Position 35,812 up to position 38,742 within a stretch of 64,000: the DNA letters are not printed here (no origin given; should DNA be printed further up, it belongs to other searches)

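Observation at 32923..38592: Bacterial-type multisubunit RNAP encoded as split genes: beta' N-part, then beta divided into two ORFs with its own RBS at the split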

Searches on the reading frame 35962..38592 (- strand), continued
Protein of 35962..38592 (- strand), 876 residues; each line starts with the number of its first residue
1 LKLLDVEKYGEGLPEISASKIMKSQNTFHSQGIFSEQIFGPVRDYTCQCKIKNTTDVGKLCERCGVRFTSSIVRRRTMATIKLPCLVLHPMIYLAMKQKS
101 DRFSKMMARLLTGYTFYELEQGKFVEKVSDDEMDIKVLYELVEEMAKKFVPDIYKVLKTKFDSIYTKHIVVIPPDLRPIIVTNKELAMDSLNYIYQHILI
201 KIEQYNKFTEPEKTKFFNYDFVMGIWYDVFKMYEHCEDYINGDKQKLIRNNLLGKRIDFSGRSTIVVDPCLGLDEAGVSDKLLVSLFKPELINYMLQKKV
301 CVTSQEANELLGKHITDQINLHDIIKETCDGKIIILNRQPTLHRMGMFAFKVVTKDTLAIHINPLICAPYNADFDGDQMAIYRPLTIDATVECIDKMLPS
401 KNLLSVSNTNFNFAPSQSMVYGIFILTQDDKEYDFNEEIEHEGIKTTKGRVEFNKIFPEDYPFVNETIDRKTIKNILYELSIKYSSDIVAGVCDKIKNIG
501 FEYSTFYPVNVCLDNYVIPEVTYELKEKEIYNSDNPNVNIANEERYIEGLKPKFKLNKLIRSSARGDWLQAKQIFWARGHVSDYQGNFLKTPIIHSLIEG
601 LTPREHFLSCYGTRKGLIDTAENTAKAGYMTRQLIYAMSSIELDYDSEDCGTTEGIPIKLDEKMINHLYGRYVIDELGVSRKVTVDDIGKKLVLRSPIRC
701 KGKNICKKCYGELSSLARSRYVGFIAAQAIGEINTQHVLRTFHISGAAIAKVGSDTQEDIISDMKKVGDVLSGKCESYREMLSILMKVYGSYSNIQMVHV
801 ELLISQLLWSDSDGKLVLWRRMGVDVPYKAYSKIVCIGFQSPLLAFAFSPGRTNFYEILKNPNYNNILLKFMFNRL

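Call 27: find_encoding_contigs(protein=P0002, flank=10000, max_places=2)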
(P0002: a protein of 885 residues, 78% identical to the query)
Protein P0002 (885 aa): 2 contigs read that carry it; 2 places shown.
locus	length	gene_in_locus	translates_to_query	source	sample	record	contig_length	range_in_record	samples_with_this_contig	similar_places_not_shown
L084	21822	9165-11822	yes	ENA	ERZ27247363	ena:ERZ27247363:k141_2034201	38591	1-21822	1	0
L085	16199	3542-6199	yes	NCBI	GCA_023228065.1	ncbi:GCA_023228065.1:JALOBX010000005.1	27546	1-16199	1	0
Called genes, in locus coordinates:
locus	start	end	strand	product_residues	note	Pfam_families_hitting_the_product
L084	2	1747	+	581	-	?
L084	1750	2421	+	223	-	-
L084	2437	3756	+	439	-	PF00521:DNA_topoisoIV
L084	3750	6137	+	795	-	PF02463:SMC_N, PF13476:AAA_23, PF13555:AAA_29 (weak), PF13558:SbcC_Walker_B (weak)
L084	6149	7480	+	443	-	PF00270:DEAD, PF04851:ResIII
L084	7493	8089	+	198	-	-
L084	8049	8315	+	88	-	-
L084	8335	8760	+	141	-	-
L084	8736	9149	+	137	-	-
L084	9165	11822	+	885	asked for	PF04997:RNA_pol_Rpb1_1 (faint), PF04983:RNA_pol_Rpb1_3 (faint), PF00623:RNA_pol_Rpb1_2, PF04998:RNA_pol_Rpb1_5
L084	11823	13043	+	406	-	PF04565:RNA_pol_Rpb2_3 (faint)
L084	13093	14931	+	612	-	PF24308:DUF7487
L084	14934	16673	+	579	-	PF00562:RNA_pol_Rpb2_6, PF04560:RNA_pol_Rpb2_7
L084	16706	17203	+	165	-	PF01385:OrfB_IS605, PF07282:Cas12f1-like_TNB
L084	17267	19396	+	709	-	PF18454:Mtd_N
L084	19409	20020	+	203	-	-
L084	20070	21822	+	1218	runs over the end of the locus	PF12789:PTR (weak), PF05658:YadA_head (weak)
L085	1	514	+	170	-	PF02463:SMC_N (weak), PF13558:SbcC_Walker_B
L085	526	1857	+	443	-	PF00270:DEAD, PF04851:ResIII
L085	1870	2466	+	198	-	-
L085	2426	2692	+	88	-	-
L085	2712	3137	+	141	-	-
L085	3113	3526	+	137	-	-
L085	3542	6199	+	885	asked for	PF04997:RNA_pol_Rpb1_1 (faint), PF04983:RNA_pol_Rpb1_3 (faint), PF00623:RNA_pol_Rpb1_2, PF04998:RNA_pol_Rpb1_5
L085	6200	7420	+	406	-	PF04565:RNA_pol_Rpb2_3 (faint)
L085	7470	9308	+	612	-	PF24308:DUF7487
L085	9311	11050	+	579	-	PF00562:RNA_pol_Rpb2_6, PF04560:RNA_pol_Rpb2_7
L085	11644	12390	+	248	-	-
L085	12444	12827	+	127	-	-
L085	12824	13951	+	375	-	-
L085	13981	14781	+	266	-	PF13606:Ank_3 (faint)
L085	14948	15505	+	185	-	PF13328:HD_4 (weak)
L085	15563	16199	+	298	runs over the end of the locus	PF10127:RlaP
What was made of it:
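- In the relative L084 the halves are separated by a 1.9-kb gene, yet both remain intact (call 27).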

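Call 28: find_encoding_contigs(protein=P0003, flank=10000, max_places=2)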
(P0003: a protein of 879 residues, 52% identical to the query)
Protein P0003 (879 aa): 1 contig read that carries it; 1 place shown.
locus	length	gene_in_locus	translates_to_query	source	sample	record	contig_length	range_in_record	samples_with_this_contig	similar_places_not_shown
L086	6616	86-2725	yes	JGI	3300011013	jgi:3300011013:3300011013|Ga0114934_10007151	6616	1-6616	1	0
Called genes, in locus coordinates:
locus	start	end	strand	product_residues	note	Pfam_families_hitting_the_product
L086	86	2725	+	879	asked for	PF04997:RNA_pol_Rpb1_1 (faint), PF00623:RNA_pol_Rpb1_2, PF04998:RNA_pol_Rpb1_5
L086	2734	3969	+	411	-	-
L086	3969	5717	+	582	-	PF00562:RNA_pol_Rpb2_6, PF04560:RNA_pol_Rpb2_7 (weak)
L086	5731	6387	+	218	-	-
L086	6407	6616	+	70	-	?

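Call 29: find_encoding_contigs(protein=P0004, flank=10000, max_places=2)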
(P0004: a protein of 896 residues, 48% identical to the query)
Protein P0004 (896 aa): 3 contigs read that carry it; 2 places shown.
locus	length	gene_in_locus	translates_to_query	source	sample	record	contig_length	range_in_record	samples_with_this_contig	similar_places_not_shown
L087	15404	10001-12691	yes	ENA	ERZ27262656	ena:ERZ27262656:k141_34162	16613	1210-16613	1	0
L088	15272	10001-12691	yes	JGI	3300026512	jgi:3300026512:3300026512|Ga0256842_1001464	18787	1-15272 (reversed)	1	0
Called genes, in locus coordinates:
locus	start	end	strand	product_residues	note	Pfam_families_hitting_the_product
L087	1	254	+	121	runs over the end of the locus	-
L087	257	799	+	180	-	PF01242:PTPS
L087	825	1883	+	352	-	PF00149:Metallophos (weak)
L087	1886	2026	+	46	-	-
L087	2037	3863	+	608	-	PF02518:HATPase_c, PF00204:DNA_gyraseB, PF01751:Toprim, PF00986:DNA_gyraseB_C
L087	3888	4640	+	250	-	-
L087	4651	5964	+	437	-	PF00521:DNA_topoisoIV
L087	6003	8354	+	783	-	PF02463:SMC_N (weak), PF13476:AAA_23, PF13558:SbcC_Walker_B (weak)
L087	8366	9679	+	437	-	PF00176:SNF2-rel_dom (weak), PF00270:DEAD, PF04851:ResIII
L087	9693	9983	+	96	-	-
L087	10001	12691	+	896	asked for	PF04997:RNA_pol_Rpb1_1 (faint), PF00623:RNA_pol_Rpb1_2, PF04998:RNA_pol_Rpb1_5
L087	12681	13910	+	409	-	PF04565:RNA_pol_Rpb2_3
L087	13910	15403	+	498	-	?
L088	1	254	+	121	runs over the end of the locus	-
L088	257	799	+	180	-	PF01242:PTPS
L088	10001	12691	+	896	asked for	PF04997:RNA_pol_Rpb1_1 (faint), PF00623:RNA_pol_Rpb1_2, PF04998:RNA_pol_Rpb1_5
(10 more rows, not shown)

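Call 40: search_protein_families(library=pfam, proteins=[L084:13093-14931:+], max_evalue=1)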
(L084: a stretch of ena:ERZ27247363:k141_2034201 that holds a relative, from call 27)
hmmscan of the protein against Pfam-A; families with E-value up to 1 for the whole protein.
L084:13093-14931:+ (612 aa): 3 families
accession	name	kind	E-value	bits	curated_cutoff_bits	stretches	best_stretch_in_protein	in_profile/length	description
PF24308.1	DUF7487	-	2.6e-30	106.4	27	2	155-260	1-107/220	Family of unknown function (DUF7487)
PF05443.17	ROS_MUCR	-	0.064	13.7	25.4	1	8-44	63-97/123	ROS/MUCR transcriptional regulator protein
PF05191.20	ADK_lid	-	0.077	13.3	26.6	1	40-63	11-34/36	Adenylate kinase, active site lid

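Call 41: search_protein_families(library=phrogs, proteins=[L084:13093-14931:+], max_evalue=0.1)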
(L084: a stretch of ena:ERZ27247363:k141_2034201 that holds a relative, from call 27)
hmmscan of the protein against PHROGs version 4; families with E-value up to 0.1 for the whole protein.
L084:13093-14931:+ (612 aa): 4 families
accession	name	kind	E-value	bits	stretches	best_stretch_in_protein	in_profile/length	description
phrog_3339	-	DNA, RNA and nucleotide metabolism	1.2e-104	352.4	2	167-608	113-534/536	homing endonuclease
phrog_559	-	DNA, RNA and nucleotide metabolism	3.2e-73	248.5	1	201-607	190-599/607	HNH endonuclease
phrog_29804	-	unknown function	7e-26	92.2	1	304-570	241-480/534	-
phrog_12131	-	DNA, RNA and nucleotide metabolism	1.2e-21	78.2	2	137-200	112-175/313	homing endonuclease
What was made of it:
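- On Homing-endonuclease 'genes in pieces': Present at exactly that site in the 78% relative L084/L085 (phrog_3339, E 1e-104; calls 27, 41).
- Closest known: 'Genes in pieces' created by free-standing homing endonucleases. Same: In the closest relative an HNH-type homing endonuclease lies precisely in the gap (calls 27, 41).
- L084/L085 (beta' 78% identical): beta-N 406 aa | homing endonuclease 612 aa (phrog_3339, E 1e-104) | beta-C 579 aa (calls 27, 41).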

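Call 55: find_encoding_contigs(protein=P0061, flank=8000, max_places=1)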
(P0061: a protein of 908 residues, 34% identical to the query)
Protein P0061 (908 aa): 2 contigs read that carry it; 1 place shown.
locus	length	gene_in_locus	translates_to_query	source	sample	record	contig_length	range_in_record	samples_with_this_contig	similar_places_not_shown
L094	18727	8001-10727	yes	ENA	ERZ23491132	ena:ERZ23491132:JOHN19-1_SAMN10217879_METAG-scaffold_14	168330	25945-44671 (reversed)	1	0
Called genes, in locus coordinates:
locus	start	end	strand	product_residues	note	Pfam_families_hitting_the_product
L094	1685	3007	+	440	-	PF21205:Rep3_C (weak)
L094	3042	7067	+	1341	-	-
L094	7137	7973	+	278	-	-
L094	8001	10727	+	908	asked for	PF00623:RNA_pol_Rpb1_2, PF04998:RNA_pol_Rpb1_5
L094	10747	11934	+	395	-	PF04565:RNA_pol_Rpb2_3 (weak)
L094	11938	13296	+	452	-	-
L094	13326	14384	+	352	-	-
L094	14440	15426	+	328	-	PF13177:DNA_pol3_delta2 (faint), PF00004:AAA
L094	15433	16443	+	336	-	-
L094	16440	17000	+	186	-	-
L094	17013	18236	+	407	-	-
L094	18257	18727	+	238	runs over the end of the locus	PF26809:Phage_T4_gp13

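Call 56: find_encoding_contigs(protein=P0067, flank=8000, max_places=1)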
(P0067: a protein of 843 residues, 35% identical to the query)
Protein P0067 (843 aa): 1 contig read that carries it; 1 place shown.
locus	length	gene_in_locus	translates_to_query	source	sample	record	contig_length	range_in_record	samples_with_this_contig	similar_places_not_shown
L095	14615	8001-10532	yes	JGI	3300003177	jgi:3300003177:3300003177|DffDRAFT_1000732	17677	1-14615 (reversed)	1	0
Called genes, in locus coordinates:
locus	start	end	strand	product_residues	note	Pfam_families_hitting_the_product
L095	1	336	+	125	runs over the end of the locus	-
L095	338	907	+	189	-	-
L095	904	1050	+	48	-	-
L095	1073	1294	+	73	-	-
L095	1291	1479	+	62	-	-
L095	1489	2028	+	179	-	-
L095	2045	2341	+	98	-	-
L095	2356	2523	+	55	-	-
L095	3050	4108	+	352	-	PF00204:DNA_gyraseB (weak), PF01751:Toprim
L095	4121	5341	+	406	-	PF00521:DNA_topoisoIV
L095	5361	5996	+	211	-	PF01381:HTH_3 (faint), PF13560:HTH_31 (faint), PF21716:dnstrm_HI1420 (faint), PF13443:HTH_26 (weak)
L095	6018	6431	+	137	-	-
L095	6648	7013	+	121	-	-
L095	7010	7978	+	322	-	PF04055:Radical_SAM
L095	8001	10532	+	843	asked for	PF00623:RNA_pol_Rpb1_2, PF04998:RNA_pol_Rpb1_5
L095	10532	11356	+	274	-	-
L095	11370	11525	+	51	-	-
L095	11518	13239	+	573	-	PF00562:RNA_pol_Rpb2_6, PF04560:RNA_pol_Rpb2_7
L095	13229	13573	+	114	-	-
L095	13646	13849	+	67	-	-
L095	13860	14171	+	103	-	-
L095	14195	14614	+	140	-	?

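Call 57: predict_structure(alignment_id=A1)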
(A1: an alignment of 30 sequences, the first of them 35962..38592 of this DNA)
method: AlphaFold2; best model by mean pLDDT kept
length: 876 residues; sequences in the alignment: 30
mean_pLDDT: 85.3   pTM: 0.77
mean pLDDT of the five models: 85.3, 84.3, 82.9, 82.1, 81.0
residues with pLDDT >= 90: 364; 70-90: 417; 50-70: 83; < 50: 12
segments of 3 or more residues with pLDDT < 50: 255-259, 372-376
pLDDT, mean of each block of 10 residues (from residue 1): 83 93 83 93 90 88 91 91 93 85 86 80 76 82 90 88 92 84 76 94 85 75 93 86 68 54 78 94 91 94 90 93 96 82 68 92 82 56 89 93 88 87 91 84 90 94 93 92 92 93 87 84 88 87 88 88 83 86 76 86 84 66 74 88 93 88 90 86 91 93 94 91 91 73 66 64 83 91 91 89 95 88 89 88 77 72 75 73
secondary structure, 60 per line:
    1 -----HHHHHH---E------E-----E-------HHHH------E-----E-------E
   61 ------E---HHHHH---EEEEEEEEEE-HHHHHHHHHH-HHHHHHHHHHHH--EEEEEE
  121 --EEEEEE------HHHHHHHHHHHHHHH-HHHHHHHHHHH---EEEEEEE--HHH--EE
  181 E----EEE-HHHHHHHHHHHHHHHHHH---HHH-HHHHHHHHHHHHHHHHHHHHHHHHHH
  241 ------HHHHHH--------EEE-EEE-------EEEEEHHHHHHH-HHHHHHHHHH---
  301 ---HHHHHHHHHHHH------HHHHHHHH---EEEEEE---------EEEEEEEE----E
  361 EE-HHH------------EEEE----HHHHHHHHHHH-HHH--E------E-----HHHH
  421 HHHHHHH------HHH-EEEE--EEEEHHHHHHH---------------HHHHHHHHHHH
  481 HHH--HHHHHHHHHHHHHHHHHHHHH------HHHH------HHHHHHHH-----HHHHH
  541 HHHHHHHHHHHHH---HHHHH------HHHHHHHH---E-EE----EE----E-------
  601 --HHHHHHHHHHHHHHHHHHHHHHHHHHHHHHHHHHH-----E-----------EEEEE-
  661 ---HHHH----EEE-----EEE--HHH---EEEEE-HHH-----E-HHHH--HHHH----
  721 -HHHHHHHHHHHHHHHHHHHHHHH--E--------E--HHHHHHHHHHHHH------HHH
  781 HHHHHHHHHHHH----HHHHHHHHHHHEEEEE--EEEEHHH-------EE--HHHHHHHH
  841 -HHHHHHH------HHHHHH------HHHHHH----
elements in order (helices of 4 or more, strands of 3 or more residues): H6-11 H36-39 H71-75 E79-88 H90-99 H101-112 E115-120 E123-128 H135-149 H151-161 E165-171 E179-181 E186-188 H190-207 H215-240 H247-252 E261-263 E265-267 E275-279 H280-286 H288-297 H304-315 H322-329 E333-338 E348-355 E360-362 E379-382 H387-397 H417-427 E438-441 E444-447 H448-454 H470-483 H486-506 H513-516 H523-530 H536-553 H557-561 H568-575 H603-637 E655-659 H664-667 E672-674 E680-682 E691-695 H707-710 H713-716 H722-744 H759-771 H778-792 H797-807 E808-812 E815-818 H833-840 H842-848 H855-860 H867-872

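Call 61: fold_search(model_id=the predicted structure, library=pdb)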
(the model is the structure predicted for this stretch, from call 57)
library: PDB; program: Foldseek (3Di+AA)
matches with E <= 10: 664; with E <= 0.001: 623
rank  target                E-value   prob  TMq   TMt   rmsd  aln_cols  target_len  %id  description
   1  9a4w_B                1.8e-47  1.00  0.78  0.59   6.6      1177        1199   21  Integrative model of RPOA-RPOC by crosslinking MS and deep learning (released 2024-09-18)
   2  5ipl_D                1.5e-46  1.00  0.80  0.61   6.5      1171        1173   22  SigmaS-transcription initiation complex with 4-nt nascent RNA (released 2016-03-30)
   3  9n9p_D                1.7e-46  1.00  0.77  0.58   7.9      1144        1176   22  Cryo-EM structure of the Fta RNAP complex (released 2025-12-24)
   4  8i24_D                2.4e-46  1.00  0.78  0.61   6.6      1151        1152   22  Clostridium thermocellum RNA polymerase transcription open complex with SigI6 and its promoter (released 2023-10-11)
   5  8i23_D                4.1e-46  1.00  0.76  0.59   7.7      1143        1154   22  Clostridium thermocellum RNA polymerase transcription open complex with SigI1 and its promoter (released 2023-10-11)
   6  9kev_D                4.9e-46  1.00  0.75  0.53  11.9      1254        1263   20  Cryo-EM structure of Mycobacterium tuberculosis transcription activation complex with six PhoP molecules (composite ma (released 2025-03-05)
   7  9m7y_B                5.7e-46  1.00  0.79  0.60   6.8      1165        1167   21  Cryo-EM structure of gp79-dependent RNAP promoter open complex (released 2025-09-03)
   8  8sy5_J                1.7e-45  1.00  0.77  0.67   6.3      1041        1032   24  E. coli DNA-directed RNA polymerase transcription elongation complex bound the unnatural dS-BTP base pair in the activ (released 2023-12-27)
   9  8hkc_F                2.3e-45  1.00  0.78  0.60   6.8      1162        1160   22  Cryo-EM structure of E. coli RNAP sigma32 complex (released 2023-05-31)
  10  6ccv_D                1.1e-44  1.00  0.76  0.55  11.1      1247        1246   20  Crystal structure of a Mycobacterium smegmatis RNA polymerase transcription initiation complex with inhibitor Rifampic (released 2018-08-15)
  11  7vpd_D                1.1e-44  1.00  0.76  0.55  10.6      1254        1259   21  Cryo-EM structure of Streptomyces coelicolor RNAP-promoter open complex with one Zur dimers (released 2022-08-03)
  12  7p5x_AD               1.2e-44  1.00  0.74  0.53  12.2      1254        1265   21  Mycobacterial RNAP with transcriptional activator PafBC (released 2021-12-22)
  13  9gdp_D                1.6e-44  1.00  0.78  0.58   8.4      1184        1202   22  Cryo-EM structure of Vibrio cholerae RNA polymerase holoenzyme bound to an ompU promoter DNA fragment and 5-mer RNA (released 2025-12-17)
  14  9gdo_D                1.7e-44  1.00  0.79  0.58   8.2      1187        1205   22  Cryo-EM structure of Vibrio cholerae RNA polymerase holoenzyme bound to an ompU promoter DNA fragment (released 2025-12-17)
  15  8x6f_D                2.7e-44  1.00  0.77  0.59   7.3      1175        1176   20  Cryo-EM structure of Staphylococcus aureus sigA-dependent RNAP-promoter open complex (released 2024-06-05)
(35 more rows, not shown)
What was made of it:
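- Checked: The AF2 model (pLDDT 85) covers full-length bacterial beta' (calls 57, 61).
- Foldseek alignments span whole bacterial beta' chains (call 61).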
